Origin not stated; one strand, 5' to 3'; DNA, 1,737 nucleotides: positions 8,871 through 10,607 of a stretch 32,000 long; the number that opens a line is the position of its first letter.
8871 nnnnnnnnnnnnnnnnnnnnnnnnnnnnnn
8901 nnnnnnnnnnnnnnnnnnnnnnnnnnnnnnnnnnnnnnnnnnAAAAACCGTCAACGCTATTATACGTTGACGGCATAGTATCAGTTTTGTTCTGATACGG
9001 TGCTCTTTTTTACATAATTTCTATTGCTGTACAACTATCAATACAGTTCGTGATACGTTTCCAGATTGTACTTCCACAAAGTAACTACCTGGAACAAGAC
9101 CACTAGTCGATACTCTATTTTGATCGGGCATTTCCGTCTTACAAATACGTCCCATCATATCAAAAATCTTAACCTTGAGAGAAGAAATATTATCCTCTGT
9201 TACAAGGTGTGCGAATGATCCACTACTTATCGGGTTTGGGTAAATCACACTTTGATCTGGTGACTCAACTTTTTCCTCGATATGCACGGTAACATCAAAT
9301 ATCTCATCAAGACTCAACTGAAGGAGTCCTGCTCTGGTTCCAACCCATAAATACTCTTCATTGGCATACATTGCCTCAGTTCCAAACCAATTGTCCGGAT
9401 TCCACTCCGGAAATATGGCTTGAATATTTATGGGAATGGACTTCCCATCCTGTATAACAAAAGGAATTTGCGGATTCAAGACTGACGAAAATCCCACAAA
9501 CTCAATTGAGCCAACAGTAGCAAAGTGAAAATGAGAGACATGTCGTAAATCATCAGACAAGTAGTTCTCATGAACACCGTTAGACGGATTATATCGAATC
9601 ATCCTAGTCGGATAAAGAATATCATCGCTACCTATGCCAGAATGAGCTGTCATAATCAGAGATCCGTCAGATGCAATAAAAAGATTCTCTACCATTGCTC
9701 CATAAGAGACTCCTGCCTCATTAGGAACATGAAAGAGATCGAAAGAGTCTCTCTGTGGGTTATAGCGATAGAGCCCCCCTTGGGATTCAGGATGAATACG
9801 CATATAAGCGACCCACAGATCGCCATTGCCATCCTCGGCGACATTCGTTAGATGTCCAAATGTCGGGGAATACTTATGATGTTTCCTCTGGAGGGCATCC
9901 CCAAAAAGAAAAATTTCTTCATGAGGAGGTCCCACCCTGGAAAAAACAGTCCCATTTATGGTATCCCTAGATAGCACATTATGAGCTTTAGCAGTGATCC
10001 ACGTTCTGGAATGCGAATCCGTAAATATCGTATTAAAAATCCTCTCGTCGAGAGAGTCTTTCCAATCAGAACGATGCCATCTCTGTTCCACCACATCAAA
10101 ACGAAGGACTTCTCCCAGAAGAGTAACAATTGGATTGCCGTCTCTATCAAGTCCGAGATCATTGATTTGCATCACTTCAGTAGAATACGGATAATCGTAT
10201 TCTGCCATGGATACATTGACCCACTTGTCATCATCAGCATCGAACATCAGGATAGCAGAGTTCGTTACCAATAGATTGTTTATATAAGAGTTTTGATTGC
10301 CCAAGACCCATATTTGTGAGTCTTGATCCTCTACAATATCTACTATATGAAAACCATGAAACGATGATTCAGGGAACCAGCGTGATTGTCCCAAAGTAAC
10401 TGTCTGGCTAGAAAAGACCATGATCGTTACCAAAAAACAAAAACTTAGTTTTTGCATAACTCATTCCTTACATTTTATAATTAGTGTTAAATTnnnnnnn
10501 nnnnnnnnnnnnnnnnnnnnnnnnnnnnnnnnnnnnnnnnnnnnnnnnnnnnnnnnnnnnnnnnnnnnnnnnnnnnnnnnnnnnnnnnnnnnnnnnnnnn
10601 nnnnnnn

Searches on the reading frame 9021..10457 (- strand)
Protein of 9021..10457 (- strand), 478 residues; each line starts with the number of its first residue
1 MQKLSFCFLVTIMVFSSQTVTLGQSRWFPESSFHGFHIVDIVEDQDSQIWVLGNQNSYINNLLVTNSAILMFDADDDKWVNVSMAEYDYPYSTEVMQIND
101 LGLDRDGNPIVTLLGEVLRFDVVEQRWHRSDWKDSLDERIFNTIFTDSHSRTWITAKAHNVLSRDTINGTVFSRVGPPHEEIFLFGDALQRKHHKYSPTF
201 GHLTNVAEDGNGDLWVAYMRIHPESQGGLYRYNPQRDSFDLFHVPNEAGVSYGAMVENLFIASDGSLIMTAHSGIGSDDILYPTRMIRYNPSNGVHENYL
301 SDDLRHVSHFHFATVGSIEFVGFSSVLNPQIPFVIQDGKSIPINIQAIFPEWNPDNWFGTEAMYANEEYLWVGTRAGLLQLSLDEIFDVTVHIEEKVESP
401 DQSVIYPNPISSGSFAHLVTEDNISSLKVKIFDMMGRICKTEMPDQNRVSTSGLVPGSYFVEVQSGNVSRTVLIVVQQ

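Call 6: search_protein_families(library=pfam, proteins=[window:9021-10457:-], max_evalue=1)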
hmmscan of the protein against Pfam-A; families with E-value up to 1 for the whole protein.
window:9021-10457:- (478 aa): 2 families
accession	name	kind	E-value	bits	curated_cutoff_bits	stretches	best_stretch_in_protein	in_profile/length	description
PF18962.6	Por_Secre_tail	-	1e-08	35.8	27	1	405-470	1-69/75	Secretion system C-terminal sorting domain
PF07494.17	Reg_prop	-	7.7e-05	22.9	20.4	0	204-217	8-21/24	Two component regulator propeller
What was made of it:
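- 9021..10457 (-): Partner gene: 478-aa secreted beta-propeller-like protein with a T9SS type-A C-terminal domain. It is the conserved neighbour of the family. Pfam Por_Secre_tail E 1e-8 and Reg_prop (call 6).
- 9024..9245 (-): T9SS C-terminal sorting domain of the partner (residues 405-478). Por_Secre_tail matches residues 405-470 (call 6).
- On PorZ-like Reg_prop propeller with CTD (applies to the partner, 9021-10457): The window protein has Reg_prop at 22.9 bits (cut-off 20.4) and Por_Secre_tail at 35.8 bits (cut-off 27) (call 6).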

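Call 8: search_protein_families(library=ncbifam, proteins=[window:9021-10457:-], max_evalue=1)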
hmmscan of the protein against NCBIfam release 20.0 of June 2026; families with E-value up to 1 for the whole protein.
window:9021-10457:- (478 aa): 3 families
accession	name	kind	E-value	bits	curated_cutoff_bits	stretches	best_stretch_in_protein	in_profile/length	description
TIGR04183.1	Por_Secre_tail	domain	2.2e-11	43.6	23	1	405-477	1-72/72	T9SS type A sorting domain-containing protein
NF038113.1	T9SSA_dep_M36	equivalog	5.5e-07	28.1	885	1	393-476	784-868/869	T9SS-dependent M36 family metallopeptidase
NF052644.1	T9SS_DNase_Rie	equivalog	0.17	11.2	260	1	427-465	200-239/251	T9SS-dependent surface endonuclease, AS87_RS02955 family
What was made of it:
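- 9021..10457 (-): NCBIfam TIGR04183 E 2e-11 (call 8).
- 9024..9245 (-): TIGR04183 matches residues 405-477 (call 8).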

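Call 56: search_solved_structures(query=A4, max_evalue=10)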
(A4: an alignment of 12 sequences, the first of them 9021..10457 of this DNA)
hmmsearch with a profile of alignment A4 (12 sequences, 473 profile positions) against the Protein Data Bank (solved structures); distinct sequences matched with E-value up to 10: 15.
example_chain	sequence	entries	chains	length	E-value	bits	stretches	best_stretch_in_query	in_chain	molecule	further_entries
5m11_A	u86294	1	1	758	2e-05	26.6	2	93-152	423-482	Immunoreactive 84kD antigen PG93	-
9whd_A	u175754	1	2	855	0.00011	24.2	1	384-466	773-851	GH167 glycoside hydrolase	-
8qb1_A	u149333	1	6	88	0.0046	18.9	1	392-469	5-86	Mirolase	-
9eno_A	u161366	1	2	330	0.0092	17.9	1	195-260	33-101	Diisopropyl-fluorophosphatase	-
8glk_D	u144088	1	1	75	0.014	17.3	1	390-470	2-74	Endonuclease I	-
2z2p_A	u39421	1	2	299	0.03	16.2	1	167-218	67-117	Virginiamycin B lyase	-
2z2n_A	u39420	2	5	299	0.03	16.1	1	167-218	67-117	virginiamycin B lyase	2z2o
2woz_A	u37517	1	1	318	0.034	16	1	211-316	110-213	KELCH REPEAT AND BTB DOMAIN-CONTAINING PROTEIN 10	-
6s5j_A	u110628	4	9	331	0.24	13.2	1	247-318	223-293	Strictosidine synthase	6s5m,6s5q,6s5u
6za2_A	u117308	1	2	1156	0.68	11.7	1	389-437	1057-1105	Por secretion system protein porU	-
2qc5_A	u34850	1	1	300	1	11.1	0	171-218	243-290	Streptogramin B lactonase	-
1k32_A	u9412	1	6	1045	1.4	10.7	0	214-267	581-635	tricorn protease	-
1n6d_A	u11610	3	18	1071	1.5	10.6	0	214-267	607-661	Tricorn protease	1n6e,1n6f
1rtg_A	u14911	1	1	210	2.3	9.9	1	64-124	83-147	HUMAN GELATINASE A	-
1gen_A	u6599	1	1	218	2.5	9.8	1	64-124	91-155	GELATINASE A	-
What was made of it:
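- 9021..10457 (-): The partner profile's best PDB match is PorZ, 5m11, E 2e-5 (call 56).
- On PorZ-like Reg_prop propeller with CTD (applies to the partner, 9021-10457): The profile hits PorZ 5m11 at E 2e-5 (call 56).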

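Call 57: search_protein_families(library=pfam, alignment_id=A4, max_evalue=0.1)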
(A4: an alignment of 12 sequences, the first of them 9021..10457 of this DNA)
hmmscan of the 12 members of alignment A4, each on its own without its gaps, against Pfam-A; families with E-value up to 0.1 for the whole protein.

A. member 1, window:9021-10457:- (478 aa): 2 families
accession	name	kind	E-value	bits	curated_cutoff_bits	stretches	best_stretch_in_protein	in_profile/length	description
PF18962.6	Por_Secre_tail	-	1e-08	35.8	27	1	405-470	1-69/75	Secretion system C-terminal sorting domain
PF07494.17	Reg_prop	-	7.7e-05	22.9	20.4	0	204-217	8-21/24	Two component regulator propeller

B. families by the number of members that match (of 12 scanned): 7 families
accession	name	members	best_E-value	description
PF18962.6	Por_Secre_tail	9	1e-08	Secretion system C-terminal sorting domain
PF07494.17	Reg_prop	5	6.3e-10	Two component regulator propeller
PF08450.18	SGL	2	0.0036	SMP-30/Gluconolactonase/LRE-like region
PF16819.11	DUF5074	1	0.001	Domain of unknown function (DUF5074)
PF12768.13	Rax2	1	0.01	Rax2 C-terminal beta propeller domain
PF19207.5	DUF5879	1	0.019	Family of unknown function (DUF5879)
PF18866.6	CxC7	1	0.036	CxC7 like cysteine cluster associated with KDZ transposases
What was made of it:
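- On PorZ-like Reg_prop propeller with CTD (applies to the partner, 9021-10457): Reg_prop is found in 5/12 partners and the CTD in 9/12 (call 57).
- Closest known: PorZ. Same: This comparison applies to the partner gene (9021-10457), not to A or B. The partner profile's best PDB match is PorZ (E 2e-5), through Reg_prop blades, and it has a T9SS CTD (calls 56, 57).
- The partner shows no toxic or enzymatic domain that would need inhibition (calls 6, 56, 57).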

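Call 62: search_protein_families(library=padloc, proteins=[window:9021-10457:-], max_evalue=0.1)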
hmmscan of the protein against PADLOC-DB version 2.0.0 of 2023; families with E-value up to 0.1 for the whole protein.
window:9021-10457:- (478 aa): 1 family
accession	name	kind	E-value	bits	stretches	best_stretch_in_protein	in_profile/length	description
PDLC04371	PDC-M05A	-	0.043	11.4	0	234-296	44-103/211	-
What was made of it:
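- Neither protein matches a toxin, peptidase, nuclease or immunity family, and PADLOC gives nothing (calls 6, 8, 57, 62).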

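Call 63: search_protein_families(library=phrogs, proteins=[window:9021-10457:-], max_evalue=0.1)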
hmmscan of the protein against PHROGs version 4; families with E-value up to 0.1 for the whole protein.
window:9021-10457:- (478 aa): 2 families
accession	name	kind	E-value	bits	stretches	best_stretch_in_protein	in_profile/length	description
phrog_12877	-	unknown function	0.02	15.4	1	35-58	155-178/182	-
phrog_8634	-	DNA, RNA and nucleotide metabolism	0.078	13.1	0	41-96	152-207/228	DNA primase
